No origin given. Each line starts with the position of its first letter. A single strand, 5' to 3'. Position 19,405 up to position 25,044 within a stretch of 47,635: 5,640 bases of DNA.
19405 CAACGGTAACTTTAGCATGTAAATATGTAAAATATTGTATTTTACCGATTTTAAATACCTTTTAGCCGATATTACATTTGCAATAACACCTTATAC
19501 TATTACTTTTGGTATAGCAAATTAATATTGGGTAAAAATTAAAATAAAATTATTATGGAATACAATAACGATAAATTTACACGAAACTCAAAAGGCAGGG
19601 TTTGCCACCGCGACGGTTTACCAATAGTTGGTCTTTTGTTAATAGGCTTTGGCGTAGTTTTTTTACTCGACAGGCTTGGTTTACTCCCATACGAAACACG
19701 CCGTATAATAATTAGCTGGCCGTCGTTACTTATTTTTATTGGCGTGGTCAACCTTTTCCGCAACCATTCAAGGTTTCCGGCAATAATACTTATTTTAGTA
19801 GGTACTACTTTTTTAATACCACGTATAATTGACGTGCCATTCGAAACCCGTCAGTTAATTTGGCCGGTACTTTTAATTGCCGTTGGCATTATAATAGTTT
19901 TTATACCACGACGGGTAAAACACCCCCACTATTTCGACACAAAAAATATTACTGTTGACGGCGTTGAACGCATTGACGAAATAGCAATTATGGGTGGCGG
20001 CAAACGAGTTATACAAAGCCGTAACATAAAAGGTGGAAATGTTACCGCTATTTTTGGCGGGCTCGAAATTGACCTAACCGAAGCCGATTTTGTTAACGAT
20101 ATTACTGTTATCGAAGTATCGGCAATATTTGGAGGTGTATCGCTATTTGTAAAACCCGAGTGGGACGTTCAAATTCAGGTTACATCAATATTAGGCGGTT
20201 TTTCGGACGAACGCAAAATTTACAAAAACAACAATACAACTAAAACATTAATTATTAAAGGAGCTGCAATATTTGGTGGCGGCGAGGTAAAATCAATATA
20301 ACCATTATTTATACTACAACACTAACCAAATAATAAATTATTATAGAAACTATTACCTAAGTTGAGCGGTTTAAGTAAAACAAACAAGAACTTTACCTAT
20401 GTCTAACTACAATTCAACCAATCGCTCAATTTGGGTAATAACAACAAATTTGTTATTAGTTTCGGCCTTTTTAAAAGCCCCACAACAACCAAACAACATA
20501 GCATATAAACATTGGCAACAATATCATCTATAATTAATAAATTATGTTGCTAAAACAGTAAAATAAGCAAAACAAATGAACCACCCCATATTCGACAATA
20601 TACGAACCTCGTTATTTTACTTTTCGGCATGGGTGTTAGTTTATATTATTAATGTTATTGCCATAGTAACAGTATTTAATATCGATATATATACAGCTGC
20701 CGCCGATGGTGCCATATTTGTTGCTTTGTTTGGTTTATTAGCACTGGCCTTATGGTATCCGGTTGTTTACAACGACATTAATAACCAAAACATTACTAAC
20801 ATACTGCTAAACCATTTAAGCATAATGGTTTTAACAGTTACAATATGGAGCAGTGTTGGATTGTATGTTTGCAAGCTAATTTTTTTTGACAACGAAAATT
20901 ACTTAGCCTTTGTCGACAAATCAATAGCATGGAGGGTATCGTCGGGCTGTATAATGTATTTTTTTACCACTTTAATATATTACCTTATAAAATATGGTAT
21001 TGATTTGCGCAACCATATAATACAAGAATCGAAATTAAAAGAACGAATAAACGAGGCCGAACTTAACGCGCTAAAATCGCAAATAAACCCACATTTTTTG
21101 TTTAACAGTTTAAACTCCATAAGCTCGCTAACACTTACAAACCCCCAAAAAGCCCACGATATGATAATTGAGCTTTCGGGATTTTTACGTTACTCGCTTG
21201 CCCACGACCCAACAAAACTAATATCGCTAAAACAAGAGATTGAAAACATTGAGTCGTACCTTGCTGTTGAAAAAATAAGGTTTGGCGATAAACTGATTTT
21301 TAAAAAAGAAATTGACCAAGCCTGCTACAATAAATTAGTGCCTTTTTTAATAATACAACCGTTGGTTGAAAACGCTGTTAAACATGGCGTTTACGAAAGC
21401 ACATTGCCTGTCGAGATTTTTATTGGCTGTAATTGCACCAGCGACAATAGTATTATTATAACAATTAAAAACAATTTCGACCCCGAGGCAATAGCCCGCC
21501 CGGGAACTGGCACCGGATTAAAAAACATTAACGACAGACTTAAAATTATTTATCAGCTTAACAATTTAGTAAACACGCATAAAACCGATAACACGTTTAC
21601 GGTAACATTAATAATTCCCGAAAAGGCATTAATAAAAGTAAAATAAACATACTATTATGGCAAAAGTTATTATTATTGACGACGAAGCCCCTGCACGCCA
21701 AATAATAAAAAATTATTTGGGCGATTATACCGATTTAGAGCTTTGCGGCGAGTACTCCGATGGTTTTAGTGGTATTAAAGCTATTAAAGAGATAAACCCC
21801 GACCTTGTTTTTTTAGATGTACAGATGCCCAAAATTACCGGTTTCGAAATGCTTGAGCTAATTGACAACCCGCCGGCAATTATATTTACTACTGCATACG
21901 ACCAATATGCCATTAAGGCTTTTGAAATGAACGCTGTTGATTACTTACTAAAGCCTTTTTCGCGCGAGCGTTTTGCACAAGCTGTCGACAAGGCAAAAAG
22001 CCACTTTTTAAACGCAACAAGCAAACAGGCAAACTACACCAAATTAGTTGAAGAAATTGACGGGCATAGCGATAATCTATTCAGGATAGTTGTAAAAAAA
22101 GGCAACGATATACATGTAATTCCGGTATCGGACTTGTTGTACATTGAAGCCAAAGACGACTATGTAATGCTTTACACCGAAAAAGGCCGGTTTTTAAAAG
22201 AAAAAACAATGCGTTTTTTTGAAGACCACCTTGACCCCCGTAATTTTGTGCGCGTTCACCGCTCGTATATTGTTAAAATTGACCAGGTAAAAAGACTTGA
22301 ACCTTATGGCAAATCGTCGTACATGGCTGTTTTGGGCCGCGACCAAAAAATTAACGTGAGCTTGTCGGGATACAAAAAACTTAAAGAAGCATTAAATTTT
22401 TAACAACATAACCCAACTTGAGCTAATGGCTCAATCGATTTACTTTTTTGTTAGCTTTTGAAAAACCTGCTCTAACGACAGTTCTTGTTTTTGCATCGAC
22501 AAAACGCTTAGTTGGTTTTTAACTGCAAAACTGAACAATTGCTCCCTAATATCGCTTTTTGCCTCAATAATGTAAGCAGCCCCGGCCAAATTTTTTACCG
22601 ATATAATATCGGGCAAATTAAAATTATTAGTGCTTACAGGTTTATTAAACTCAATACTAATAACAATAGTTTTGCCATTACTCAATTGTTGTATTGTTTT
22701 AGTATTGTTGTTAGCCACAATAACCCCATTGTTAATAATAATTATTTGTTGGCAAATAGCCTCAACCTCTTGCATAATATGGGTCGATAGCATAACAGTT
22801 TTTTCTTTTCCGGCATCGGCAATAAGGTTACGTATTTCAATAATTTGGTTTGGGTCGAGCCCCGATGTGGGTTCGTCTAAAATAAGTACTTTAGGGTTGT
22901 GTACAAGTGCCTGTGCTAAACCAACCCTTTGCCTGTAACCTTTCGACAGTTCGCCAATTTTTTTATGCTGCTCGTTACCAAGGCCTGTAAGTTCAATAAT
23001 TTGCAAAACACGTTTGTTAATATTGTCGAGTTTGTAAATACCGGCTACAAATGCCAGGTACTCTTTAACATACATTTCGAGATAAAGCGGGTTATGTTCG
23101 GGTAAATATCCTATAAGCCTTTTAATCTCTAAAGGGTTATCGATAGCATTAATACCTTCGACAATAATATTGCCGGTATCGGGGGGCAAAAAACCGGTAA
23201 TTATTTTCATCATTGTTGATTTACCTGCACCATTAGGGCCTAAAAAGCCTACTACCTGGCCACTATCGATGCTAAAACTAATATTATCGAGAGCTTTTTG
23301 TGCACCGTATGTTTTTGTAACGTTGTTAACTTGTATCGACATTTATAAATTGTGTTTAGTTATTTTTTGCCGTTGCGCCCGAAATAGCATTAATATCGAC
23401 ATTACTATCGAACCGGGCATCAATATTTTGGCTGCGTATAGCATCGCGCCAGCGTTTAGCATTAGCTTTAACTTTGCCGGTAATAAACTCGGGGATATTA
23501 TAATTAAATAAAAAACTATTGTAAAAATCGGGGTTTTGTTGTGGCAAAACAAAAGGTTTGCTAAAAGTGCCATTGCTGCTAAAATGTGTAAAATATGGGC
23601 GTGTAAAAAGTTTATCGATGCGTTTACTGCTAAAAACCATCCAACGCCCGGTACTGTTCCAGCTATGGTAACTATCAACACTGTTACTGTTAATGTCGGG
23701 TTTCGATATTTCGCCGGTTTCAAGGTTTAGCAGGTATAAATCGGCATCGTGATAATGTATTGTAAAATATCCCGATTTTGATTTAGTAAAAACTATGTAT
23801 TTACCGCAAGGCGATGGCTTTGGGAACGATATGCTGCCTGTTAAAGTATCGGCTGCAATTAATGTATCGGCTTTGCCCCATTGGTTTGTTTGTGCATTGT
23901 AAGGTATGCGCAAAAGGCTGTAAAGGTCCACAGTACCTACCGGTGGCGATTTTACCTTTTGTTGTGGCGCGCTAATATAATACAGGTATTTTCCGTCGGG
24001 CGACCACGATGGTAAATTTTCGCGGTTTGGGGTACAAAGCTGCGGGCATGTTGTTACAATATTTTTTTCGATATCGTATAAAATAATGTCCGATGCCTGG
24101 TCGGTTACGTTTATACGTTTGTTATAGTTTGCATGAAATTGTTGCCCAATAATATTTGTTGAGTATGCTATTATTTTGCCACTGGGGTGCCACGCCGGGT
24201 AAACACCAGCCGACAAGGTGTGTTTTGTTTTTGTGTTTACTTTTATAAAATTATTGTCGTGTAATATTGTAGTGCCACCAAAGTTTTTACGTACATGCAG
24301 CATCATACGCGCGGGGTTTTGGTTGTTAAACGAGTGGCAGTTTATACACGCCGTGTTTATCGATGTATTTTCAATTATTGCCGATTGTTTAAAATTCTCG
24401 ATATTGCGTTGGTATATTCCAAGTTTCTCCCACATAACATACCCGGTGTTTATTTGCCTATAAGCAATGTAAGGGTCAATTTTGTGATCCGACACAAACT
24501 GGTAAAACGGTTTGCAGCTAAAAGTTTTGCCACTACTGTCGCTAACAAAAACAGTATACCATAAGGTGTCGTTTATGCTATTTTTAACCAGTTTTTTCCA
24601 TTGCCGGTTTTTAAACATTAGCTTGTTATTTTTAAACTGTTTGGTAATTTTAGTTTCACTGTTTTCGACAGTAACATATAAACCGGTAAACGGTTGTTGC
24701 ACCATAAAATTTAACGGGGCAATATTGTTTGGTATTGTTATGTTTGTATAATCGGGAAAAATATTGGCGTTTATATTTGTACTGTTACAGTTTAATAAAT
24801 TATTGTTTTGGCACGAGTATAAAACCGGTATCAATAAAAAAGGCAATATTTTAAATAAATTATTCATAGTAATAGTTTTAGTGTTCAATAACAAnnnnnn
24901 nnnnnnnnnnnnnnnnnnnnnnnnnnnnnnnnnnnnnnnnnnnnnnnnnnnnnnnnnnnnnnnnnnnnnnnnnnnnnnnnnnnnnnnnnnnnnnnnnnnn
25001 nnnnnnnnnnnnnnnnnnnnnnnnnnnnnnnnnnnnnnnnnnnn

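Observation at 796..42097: Dense MITE-like repeat family: ~141-bp elements with 13-bp terminal inverted repeats and 5-bp target-site duplications, at least 11 copies in 47.6 kb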

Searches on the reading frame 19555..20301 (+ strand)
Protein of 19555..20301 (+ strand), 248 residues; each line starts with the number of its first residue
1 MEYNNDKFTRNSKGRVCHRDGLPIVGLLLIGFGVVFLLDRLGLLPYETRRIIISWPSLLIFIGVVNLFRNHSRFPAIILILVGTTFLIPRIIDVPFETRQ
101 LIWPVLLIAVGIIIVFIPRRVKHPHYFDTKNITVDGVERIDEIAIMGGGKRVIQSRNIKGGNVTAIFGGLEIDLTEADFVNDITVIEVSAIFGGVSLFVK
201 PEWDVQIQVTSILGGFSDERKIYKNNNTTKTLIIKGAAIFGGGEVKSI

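Call 10: search_protein_families(library=pfam, proteins=[window:19555-20301:+])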
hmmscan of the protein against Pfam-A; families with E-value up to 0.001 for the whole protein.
window:19555-20301:+ (248 aa): 3 families
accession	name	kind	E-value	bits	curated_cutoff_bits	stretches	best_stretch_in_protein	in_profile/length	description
PF22570.1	LiaF-TM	-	1.1e-18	68.2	27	1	24-120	1-96/98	LiaF transmembrane domain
PF18917.5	LiaI-LiaF-like_TM1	-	1.1e-15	57.9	27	2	24-65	2-40/42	LiaI-LiaF-like transmembrane region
PF09922.15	LiaF-like_C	-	4.3e-07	30.3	29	1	158-221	14-78/114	Cell wall-active antibiotics response LiaF, C-terminal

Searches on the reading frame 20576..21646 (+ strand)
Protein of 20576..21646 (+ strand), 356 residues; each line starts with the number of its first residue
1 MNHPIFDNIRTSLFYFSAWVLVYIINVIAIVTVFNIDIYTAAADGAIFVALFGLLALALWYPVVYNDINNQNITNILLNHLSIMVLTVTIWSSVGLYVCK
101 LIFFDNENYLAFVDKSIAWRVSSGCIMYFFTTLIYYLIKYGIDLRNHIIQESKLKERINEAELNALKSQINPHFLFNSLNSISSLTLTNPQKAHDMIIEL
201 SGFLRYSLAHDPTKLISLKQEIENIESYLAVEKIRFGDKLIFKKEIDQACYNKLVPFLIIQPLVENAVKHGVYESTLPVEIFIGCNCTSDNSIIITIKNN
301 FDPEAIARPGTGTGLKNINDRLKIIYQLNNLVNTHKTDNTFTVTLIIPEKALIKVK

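Call 10: search_protein_families(library=pfam, proteins=[window:20576-21646:+])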
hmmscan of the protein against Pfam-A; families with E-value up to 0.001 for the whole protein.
window:20576-21646:+ (356 aa): 1 family
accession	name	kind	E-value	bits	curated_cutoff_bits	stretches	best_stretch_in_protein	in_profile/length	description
PF06580.19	His_kinase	-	8.1e-30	103.4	25.2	1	161-240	1-81/81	Histidine kinase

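Call 14: find_encoding_contigs(protein=window:20576-21646:+, flank=10000, max_places=6)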
Protein window:20576-21646:+ (356 aa): 1 contig read that carries it; 1 place shown.
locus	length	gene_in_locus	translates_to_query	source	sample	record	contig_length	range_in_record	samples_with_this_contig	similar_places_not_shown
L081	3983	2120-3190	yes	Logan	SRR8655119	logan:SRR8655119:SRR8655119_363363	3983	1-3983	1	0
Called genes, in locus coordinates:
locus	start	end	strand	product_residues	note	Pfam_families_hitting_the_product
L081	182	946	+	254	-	PF17415:NigD_C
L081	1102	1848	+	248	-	PF18917:LiaI-LiaF-like_TM1, PF22570:LiaF-TM, PF18917:LiaI-LiaF-like_TM1 (weak), PF09922:LiaF-like_C (weak)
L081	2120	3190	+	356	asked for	PF06580:His_kinase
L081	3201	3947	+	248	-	PF00072:Response_reg, PF04397:LytTR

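Call 81: find_homologous_proteins(query=window:20576-21646:+, max_evalue=1e-40)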
Query window:20576-21646:+ (356 aa): 4775 proteins with E <= 1e-40 among 8000 candidates; the best 120 are listed.
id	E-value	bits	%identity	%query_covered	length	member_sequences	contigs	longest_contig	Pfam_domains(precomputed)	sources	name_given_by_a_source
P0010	5.4e-230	781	100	100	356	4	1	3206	PF06580.20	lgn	-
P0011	5.8e-134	465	58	99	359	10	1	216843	PF06580.20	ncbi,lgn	ncbi:MAG: sensor histidine kinase [Salinivirgaceae bacterium]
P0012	6.9e-134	465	58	99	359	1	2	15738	PF06580.20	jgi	jgi:sensor histidine kinase YesM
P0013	4.9e-132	458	58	100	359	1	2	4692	PF06580.20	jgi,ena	-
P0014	5.2e-132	458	59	99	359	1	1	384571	PF06580.20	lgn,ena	-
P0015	1.9e-131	457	58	99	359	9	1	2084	PF06580.20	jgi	jgi:two-component system LytT family sensor kinase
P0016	7.3e-131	455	58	99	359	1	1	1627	PF06580.20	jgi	-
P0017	2.3e-130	453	57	100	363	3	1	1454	PF06580.20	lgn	-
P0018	2.3e-130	453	57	99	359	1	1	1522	PF06580.20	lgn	-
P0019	4.8e-130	452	57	100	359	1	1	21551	PF06580.20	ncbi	-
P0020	1.7e-129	450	55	100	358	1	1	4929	PF06580.20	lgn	-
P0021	2.8e-129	449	57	99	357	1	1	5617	PF06580.20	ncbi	-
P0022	1.3e-128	447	58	96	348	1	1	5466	PF06580.20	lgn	-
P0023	3.0e-128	446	58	100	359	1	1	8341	PF06580.20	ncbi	-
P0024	4.1e-128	446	57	100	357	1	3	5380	PF06580.20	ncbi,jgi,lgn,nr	ncbi:MAG: histidine kinase [Salinivirgaceae bacterium]|jgi:two-component system LytT family sensor k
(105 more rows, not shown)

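Call 82: find_encoding_contigs(protein=P0011, flank=6000, max_places=3)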
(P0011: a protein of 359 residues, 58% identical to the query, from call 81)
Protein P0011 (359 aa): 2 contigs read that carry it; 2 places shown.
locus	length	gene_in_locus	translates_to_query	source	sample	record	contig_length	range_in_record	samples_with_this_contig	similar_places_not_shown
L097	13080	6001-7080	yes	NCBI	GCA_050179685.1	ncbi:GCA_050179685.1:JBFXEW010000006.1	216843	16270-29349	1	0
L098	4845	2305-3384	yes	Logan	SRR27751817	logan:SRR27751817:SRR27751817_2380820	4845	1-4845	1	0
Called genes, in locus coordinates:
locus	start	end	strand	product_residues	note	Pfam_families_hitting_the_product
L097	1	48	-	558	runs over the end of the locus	-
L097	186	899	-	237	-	PF00156:Pribosyltran (weak)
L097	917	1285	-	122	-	PF02021:UPF0102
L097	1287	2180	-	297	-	PF02016:Peptidase_S66, PF17676:Peptidase_S66C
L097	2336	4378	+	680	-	PF00133:tRNA-synt_1, PF01406:tRNA-synt_1e (faint), PF09334:tRNA-synt_1g, PF08264:Anticodon_1, PF19303:Anticodon_3, PF01588:tRNA_bind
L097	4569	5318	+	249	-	PF18917:LiaI-LiaF-like_TM1, PF22570:LiaF-TM, PF09922:LiaF-like_C (weak)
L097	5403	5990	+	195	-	-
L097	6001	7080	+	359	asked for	PF06580:His_kinase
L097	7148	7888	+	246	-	PF00072:Response_reg, PF04397:LytTR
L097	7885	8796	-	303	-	PF00005:ABC_tran, PF13304:AAA_21 (faint), PF13732:DrrA1-3_C (weak)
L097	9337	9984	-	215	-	PF20046:DUF6448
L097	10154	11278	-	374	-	PF12833:HTH_18, PF00165:HTH_AraC (weak)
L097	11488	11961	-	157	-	-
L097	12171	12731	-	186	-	PF12844:HTH_19, PF13560:HTH_31, PF01381:HTH_3, PF13413:HTH_25 (weak), PF13443:HTH_26, PF09685:MamF_MmsF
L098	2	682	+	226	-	?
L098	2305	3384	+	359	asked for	PF06580:His_kinase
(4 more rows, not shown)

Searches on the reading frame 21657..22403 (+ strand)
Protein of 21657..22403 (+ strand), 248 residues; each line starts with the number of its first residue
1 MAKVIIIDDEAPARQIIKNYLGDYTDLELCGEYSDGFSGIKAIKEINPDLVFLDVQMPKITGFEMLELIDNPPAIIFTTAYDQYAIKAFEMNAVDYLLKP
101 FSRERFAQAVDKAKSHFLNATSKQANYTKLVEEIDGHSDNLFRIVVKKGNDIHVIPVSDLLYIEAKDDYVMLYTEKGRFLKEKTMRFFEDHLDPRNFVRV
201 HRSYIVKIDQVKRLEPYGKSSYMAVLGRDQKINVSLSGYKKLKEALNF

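Call 30: search_protein_families(library=pfam, proteins=[window:21657-22403:+])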
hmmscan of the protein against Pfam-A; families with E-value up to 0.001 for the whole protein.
window:21657-22403:+ (248 aa): 2 families
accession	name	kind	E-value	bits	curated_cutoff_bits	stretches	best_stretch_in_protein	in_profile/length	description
PF04397.21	LytTR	-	2.2e-26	92.4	22.6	1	151-246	2-97/98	LytTr DNA-binding domain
PF00072.30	Response_reg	-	3.6e-22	79.1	30.2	1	4-110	1-110/111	Response regulator receiver domain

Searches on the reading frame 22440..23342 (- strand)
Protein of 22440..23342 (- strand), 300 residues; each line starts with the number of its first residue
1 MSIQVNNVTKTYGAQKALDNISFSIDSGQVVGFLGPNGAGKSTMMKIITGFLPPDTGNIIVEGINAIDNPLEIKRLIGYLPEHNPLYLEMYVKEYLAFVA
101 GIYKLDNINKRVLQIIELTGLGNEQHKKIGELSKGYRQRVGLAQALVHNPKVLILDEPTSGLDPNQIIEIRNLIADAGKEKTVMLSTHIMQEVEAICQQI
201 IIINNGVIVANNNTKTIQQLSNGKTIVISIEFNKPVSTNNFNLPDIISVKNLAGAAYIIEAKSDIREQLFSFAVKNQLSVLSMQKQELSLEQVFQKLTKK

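Call 30: search_protein_families(library=pfam, proteins=[window:22440-23342:-])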
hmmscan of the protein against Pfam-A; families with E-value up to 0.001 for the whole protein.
window:22440-23342:- (300 aa): 3 families
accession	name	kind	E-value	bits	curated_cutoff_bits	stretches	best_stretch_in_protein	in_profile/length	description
PF00005.33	ABC_tran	-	3.7e-32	112.2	25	1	18-160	1-137/137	ABC transporter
PF13304.12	AAA_21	-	2.6e-10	41.3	27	1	129-190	235-300/304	AAA domain, putative AbiEii toxin, Type IV TA system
PF13732.12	DrrA1-3_C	-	0.0008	20.5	27.4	0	224-297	12-80/81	ATP-binding protein DrrA1-3-like, C-terminal domain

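Call 55: find_encoding_contigs(protein=window:22440-23342:-, flank=10000, max_places=10)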
Protein window:22440-23342:- (300 aa): 1 contig read that carries it; 1 place shown.
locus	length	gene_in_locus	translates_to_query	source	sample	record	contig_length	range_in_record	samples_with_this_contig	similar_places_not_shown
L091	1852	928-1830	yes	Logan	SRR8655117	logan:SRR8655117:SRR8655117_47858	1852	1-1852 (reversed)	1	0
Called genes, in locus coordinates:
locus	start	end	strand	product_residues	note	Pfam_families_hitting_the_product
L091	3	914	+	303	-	?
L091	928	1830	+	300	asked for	PF00005:ABC_tran, PF13304:AAA_21 (weak)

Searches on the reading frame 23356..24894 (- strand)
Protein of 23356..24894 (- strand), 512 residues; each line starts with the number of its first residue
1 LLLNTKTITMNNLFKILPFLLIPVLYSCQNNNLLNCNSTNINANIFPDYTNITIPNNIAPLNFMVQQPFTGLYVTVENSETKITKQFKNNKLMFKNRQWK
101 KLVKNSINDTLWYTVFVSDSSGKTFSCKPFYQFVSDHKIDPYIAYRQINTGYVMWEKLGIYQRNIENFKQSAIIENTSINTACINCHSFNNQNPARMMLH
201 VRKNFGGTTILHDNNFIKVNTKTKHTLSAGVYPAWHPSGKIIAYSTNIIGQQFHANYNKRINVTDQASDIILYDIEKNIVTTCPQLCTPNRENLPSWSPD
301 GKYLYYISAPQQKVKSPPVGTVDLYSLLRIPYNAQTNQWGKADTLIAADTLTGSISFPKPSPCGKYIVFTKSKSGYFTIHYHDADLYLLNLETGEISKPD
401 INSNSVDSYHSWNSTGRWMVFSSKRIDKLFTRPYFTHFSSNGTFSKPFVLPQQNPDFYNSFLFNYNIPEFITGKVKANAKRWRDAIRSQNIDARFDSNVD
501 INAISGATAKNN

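Call 30: search_protein_families(library=pfam, proteins=[window:23356-24894:-])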
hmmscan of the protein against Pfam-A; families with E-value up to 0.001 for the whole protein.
window:23356-24894:- (512 aa): 2 families
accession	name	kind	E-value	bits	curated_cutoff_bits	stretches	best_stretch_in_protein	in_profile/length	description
PF07676.18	PD40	-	2.5e-12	46.8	20.9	1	288-308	7-27/38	WD40-like Beta Propeller Repeat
PF00930.27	DPPIV_N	-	0.00059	19.1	22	0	268-307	23-60/354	Dipeptidyl peptidase IV (DPP IV) N-terminal region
